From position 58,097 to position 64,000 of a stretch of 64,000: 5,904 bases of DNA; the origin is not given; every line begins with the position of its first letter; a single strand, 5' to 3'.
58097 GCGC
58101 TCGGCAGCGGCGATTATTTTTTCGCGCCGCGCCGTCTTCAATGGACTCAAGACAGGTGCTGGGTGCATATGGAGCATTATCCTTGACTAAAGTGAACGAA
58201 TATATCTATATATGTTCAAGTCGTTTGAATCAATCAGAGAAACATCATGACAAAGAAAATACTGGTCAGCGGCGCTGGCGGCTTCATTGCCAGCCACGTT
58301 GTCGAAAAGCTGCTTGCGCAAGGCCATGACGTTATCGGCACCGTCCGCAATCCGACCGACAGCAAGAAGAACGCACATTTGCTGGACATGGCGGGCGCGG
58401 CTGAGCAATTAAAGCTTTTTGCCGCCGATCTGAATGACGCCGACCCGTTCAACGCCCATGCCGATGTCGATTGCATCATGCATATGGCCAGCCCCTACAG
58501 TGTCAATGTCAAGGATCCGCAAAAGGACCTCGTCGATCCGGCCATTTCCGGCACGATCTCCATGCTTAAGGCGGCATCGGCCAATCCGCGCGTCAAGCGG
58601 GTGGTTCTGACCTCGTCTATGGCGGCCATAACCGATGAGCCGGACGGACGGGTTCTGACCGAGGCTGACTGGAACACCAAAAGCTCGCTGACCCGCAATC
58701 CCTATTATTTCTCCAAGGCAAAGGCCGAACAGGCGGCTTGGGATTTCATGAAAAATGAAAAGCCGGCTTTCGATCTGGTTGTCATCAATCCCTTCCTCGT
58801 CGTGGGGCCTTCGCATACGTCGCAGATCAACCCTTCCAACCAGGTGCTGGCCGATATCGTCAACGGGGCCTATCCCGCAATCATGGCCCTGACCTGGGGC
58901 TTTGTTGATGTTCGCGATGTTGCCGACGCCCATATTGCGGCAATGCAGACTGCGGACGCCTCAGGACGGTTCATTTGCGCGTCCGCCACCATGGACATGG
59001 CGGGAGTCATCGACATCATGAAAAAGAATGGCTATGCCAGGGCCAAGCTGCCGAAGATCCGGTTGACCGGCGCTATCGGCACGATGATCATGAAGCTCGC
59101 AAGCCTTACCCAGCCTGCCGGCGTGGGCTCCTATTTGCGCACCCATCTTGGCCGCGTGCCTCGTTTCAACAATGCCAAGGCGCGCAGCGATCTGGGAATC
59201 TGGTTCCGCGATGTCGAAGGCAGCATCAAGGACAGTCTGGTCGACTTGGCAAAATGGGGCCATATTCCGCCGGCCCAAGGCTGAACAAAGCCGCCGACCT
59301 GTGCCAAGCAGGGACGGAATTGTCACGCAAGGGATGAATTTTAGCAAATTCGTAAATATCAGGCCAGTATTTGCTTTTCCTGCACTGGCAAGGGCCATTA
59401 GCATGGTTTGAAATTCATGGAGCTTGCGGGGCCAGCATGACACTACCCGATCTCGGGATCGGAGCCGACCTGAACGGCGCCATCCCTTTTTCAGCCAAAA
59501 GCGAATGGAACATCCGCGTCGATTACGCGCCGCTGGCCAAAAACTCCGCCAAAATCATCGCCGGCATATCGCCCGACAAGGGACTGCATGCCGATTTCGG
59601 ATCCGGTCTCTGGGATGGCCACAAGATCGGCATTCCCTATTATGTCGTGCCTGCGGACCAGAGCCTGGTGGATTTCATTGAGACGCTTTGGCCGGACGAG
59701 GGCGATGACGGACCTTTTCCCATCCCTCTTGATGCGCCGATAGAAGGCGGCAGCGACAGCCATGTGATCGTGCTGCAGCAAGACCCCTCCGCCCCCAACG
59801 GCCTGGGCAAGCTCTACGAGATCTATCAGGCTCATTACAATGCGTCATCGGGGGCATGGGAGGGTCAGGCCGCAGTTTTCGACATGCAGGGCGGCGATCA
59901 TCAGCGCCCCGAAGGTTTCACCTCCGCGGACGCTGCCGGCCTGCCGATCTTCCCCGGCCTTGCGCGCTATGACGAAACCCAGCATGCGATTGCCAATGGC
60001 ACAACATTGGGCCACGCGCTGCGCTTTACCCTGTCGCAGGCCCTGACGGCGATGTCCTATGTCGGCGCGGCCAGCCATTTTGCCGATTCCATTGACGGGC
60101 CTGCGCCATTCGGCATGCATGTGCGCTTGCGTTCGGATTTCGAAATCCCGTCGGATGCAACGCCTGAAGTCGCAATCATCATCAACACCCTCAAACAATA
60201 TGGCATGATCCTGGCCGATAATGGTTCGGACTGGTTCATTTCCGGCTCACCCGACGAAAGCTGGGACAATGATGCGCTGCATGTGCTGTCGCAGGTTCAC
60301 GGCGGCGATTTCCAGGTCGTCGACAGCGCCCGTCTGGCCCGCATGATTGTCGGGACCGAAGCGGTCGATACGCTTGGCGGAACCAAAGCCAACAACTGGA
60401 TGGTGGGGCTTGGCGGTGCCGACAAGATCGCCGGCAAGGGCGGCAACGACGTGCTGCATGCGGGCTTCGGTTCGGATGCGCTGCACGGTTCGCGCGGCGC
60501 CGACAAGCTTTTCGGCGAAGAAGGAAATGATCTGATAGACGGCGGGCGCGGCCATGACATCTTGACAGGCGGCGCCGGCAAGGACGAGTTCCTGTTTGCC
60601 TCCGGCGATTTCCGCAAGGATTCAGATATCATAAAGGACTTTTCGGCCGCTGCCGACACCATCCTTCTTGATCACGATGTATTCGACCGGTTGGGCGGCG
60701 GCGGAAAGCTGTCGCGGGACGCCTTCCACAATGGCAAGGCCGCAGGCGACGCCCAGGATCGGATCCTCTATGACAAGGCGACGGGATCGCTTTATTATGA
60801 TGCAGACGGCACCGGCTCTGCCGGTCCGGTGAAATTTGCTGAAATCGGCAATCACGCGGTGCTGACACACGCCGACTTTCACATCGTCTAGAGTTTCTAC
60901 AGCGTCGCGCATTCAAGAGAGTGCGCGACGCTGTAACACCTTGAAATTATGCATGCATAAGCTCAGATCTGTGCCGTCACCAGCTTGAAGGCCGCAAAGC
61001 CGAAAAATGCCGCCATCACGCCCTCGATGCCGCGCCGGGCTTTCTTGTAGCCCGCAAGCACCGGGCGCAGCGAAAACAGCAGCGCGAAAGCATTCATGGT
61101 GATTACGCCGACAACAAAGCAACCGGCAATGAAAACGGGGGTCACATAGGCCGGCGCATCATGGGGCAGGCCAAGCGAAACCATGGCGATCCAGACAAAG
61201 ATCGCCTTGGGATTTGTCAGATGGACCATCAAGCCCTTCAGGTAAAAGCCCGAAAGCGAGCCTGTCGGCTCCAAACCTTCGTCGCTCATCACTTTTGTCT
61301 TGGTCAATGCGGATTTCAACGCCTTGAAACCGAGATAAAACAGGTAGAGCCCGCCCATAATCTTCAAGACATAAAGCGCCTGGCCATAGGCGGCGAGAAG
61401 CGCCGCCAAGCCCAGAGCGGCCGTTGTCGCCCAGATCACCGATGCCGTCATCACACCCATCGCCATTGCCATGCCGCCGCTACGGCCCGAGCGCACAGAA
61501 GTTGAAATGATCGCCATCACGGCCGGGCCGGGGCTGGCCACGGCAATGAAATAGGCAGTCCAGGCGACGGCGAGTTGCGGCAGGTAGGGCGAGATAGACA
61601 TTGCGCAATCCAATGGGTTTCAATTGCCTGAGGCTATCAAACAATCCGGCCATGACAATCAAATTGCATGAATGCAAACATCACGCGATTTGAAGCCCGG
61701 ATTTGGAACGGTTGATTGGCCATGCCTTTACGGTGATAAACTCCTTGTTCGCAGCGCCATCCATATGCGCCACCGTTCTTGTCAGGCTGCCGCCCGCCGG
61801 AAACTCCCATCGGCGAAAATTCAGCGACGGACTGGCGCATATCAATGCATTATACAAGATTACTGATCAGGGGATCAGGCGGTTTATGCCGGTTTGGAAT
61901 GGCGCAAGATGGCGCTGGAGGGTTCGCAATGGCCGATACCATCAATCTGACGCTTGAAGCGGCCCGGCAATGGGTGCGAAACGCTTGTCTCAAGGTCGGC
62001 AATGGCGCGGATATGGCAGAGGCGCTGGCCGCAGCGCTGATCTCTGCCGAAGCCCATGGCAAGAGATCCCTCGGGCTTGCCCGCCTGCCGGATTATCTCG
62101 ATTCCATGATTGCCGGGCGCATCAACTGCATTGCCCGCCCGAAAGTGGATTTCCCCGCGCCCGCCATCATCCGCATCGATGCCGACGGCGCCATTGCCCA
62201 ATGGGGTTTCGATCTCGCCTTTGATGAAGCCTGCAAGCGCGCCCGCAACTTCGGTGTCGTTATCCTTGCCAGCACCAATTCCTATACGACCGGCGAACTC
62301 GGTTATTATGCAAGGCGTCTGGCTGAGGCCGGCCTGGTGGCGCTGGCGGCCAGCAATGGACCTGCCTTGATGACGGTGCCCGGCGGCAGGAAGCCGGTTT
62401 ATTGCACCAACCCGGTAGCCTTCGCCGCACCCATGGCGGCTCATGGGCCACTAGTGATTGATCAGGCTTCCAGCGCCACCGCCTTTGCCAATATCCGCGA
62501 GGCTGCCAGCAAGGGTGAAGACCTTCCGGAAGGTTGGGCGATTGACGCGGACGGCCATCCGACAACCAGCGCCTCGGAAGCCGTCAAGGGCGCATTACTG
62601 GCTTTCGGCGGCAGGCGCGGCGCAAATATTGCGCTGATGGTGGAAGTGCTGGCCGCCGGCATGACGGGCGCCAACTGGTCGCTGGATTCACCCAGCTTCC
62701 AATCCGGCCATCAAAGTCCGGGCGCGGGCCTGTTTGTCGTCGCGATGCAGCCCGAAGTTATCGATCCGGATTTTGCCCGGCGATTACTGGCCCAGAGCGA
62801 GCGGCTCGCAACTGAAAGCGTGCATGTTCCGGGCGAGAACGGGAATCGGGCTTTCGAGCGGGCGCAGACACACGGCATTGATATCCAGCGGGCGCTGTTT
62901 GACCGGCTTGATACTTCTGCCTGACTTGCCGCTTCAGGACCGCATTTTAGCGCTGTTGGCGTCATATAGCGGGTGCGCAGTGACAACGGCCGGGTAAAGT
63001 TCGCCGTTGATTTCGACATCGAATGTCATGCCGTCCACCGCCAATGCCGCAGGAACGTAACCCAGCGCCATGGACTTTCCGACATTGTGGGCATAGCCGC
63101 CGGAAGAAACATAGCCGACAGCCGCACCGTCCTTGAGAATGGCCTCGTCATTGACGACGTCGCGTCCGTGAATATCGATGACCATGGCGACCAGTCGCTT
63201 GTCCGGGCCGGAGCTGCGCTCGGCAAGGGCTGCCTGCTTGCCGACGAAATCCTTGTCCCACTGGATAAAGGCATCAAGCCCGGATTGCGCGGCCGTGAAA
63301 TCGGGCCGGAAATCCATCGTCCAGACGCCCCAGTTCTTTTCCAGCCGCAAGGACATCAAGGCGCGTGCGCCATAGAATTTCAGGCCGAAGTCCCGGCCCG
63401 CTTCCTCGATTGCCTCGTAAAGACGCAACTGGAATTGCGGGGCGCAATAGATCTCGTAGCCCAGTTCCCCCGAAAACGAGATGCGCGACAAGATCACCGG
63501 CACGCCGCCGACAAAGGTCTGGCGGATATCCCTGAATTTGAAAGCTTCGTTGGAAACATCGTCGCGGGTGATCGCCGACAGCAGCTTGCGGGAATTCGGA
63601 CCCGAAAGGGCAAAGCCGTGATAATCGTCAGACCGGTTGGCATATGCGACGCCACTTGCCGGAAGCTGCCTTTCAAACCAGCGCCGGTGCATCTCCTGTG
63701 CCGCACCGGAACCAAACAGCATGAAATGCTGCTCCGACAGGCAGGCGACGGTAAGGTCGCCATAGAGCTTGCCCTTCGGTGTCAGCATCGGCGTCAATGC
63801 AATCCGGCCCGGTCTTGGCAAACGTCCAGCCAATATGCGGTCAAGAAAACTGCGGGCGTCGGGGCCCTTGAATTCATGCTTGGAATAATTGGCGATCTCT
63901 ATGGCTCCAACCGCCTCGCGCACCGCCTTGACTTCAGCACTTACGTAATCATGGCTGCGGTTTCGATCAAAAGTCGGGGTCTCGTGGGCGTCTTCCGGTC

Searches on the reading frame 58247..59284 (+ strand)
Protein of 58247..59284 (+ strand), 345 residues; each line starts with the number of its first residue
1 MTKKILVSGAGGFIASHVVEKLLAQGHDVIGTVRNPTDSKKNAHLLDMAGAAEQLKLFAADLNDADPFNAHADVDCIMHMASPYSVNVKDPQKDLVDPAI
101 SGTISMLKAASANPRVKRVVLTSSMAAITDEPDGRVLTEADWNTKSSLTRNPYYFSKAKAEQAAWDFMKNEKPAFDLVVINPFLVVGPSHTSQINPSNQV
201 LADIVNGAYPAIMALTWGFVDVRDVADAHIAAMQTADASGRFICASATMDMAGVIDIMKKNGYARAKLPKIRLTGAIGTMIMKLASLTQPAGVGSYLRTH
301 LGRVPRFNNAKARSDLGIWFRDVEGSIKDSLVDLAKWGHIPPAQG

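Call 30: search_protein_families(library=pfam, proteins=[window:58247-59284:+])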
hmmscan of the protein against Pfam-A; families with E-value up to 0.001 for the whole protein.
window:58247-59284:+ (345 aa): 6 families
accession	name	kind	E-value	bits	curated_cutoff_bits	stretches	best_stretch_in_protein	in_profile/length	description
PF01370.27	Epimerase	-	1.2e-26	94.1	20.9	1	5-238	1-230/240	NAD dependent epimerase/dehydratase family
PF01073.25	3Beta_HSD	-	6.4e-18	65.2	22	1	6-235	1-231/280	3-beta hydroxysteroid dehydrogenase/isomerase family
PF16363.11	GDP_Man_Dehyd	-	1e-15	58.5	27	1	6-255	1-259/332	GDP-mannose 4,6 dehydratase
PF07993.18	NAD_binding_4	-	6.9e-15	55.3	20.1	1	8-206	2-228/258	Male sterility protein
PF13460.12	NAD_binding_10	-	1.3e-10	41.9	27.2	1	9-162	1-129/184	NAD(P)H-binding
PF05368.20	NmrA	-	1.8e-08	34.8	27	1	1-100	1-95/298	NmrA-like family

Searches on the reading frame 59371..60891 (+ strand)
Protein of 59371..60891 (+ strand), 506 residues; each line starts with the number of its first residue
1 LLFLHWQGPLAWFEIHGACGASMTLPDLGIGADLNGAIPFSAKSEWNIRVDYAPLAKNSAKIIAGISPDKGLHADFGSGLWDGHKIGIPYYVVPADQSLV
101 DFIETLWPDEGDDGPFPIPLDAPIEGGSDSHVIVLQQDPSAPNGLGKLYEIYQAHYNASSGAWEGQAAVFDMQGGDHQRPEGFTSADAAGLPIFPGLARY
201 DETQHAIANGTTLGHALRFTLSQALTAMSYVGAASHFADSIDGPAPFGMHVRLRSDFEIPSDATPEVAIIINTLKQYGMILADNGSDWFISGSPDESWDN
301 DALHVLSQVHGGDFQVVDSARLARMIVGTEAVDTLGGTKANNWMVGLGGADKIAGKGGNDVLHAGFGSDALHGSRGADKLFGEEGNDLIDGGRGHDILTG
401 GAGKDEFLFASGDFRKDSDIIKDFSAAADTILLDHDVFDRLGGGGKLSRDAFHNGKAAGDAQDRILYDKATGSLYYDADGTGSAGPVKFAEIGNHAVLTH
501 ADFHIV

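Call 30: search_protein_families(library=pfam, proteins=[window:59371-60891:+])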
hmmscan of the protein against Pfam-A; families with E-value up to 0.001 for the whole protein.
window:59371-60891:+ (506 aa): 1 family
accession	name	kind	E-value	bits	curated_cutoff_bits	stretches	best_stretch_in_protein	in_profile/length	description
PF00353.25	HemolysinCabind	-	2.8e-14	53.2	23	3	372-405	1-34/36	RTX calcium-binding nonapeptide repeat (4 copies)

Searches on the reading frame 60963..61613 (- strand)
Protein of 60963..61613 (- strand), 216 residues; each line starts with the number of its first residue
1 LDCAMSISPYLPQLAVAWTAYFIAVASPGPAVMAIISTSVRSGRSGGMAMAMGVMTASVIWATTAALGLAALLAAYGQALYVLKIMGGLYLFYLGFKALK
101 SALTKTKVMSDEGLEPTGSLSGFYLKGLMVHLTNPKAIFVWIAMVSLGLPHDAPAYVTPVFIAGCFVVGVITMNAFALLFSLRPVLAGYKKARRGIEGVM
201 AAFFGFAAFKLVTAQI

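Call 30: search_protein_families(library=pfam, proteins=[window:60963-61613:-])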
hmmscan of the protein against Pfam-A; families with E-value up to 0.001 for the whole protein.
window:60963-61613:- (216 aa): 1 family
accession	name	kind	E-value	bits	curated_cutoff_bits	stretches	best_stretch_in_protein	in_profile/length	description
PF01810.24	LysE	-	9.1e-32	110.5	25.6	1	23-214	2-192/193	LysE type translocator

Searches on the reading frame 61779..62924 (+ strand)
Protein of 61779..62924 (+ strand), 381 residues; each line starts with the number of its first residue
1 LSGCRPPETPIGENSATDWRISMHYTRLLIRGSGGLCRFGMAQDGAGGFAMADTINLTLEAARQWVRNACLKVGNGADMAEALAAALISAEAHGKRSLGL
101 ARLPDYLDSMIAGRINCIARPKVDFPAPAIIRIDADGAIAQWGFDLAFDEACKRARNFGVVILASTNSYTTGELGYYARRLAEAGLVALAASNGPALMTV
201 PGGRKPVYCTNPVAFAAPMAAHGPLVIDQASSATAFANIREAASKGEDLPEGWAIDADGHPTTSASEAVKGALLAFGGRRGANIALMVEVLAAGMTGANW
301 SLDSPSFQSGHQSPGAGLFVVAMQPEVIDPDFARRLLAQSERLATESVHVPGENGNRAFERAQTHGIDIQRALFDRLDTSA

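Call 30: search_protein_families(library=pfam, proteins=[window:61779-62924:+])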
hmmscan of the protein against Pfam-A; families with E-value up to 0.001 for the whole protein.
window:61779-62924:+ (381 aa): 1 family
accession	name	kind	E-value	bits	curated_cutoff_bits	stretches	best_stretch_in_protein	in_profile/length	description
PF02615.19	Ldh_2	-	1.2e-79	268.3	38.8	1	59-377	3-332/333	Malate/L-lactate dehydrogenase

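Call 56: search_protein_families(library=ncbifam, proteins=[window:61779-62924:+], max_evalue=1e-10)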
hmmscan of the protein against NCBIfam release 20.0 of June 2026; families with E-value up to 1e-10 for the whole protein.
window:61779-62924:+ (381 aa): 5 families
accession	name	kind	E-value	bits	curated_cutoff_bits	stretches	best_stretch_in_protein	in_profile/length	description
NF040650.1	sulfolac_dhydr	equivalog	3.5e-44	151.4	500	1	57-378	3-327/339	L-sulfolactate dehydrogenase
NF007504.0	PRK10098.1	equivalog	5.2e-42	143.9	336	1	56-380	6-340/360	malate/lactate/ureidoglycolate dehydrogenase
NF011599.0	PRK15025.1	equivalog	6.1e-38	130.9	356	1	60-378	6-332/349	ureidoglycolate dehydrogenase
TIGR03175.1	AllD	equivalog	9.1e-38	130.2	496.2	1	58-377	4-331/349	ureidoglycolate dehydrogenase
NF009750.0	PRK13260.1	equivalog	2e-20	73.2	316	1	67-377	13-329/332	3-dehydro-L-gulonate 2-dehydrogenase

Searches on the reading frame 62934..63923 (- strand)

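Call 30: search_protein_families(library=pfam, proteins=[window:62934-63923:-])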
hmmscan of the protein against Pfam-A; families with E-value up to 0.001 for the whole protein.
window:62934-63923:- (329 aa): 2 families
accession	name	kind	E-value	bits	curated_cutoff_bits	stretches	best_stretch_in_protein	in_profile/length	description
PF01571.26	GCV_T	-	6.3e-52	176.8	25.6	1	1-218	36-254/255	Aminomethyltransferase folate-binding domain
PF08669.17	GCV_T_C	-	1.6e-20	73.2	25.9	1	242-321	1-80/80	Glycine cleavage T-protein C-terminal barrel domain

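Call 56: search_protein_families(library=ncbifam, proteins=[window:62934-63923:-], max_evalue=1e-10)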
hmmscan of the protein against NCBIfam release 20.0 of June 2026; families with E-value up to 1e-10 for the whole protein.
window:62934-63923:- (329 aa): 7 families
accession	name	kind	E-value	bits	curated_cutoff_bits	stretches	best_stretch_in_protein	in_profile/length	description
TIGR01372.1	soxA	subfamily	1.1e-49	169.1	1164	1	2-328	654-995/996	sarcosine oxidase subunit alpha family protein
NF001567.0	PRK00389.1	subfamily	2e-44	152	300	1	2-323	42-356/359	glycine cleavage system aminomethyltransferase GcvT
NF053776.1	TmaoDeMthMsil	equivalog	2e-38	132.5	1100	1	2-328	426-762/763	trimethylamine N-oxide demethylase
TIGR00528.1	gcvT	equivalog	1.6e-34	119.4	235.85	1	2-320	40-360/362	glycine cleavage system aminomethyltransferase GcvT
NF010093.0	PRK13579.1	equivalog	8.7e-28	97.2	459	1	2-321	49-365/371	glycine cleavage system aminomethyltransferase GcvT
NF009133.0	PRK12486.1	equivalog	6.7e-18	64.7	410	1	2-316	52-365/369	dimethylsulfoniopropionate demethylase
NF047633.1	SyrngDmethDesA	equivalog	1.6e-14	53.3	800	0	47-198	92-249/453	syringate O-demethylase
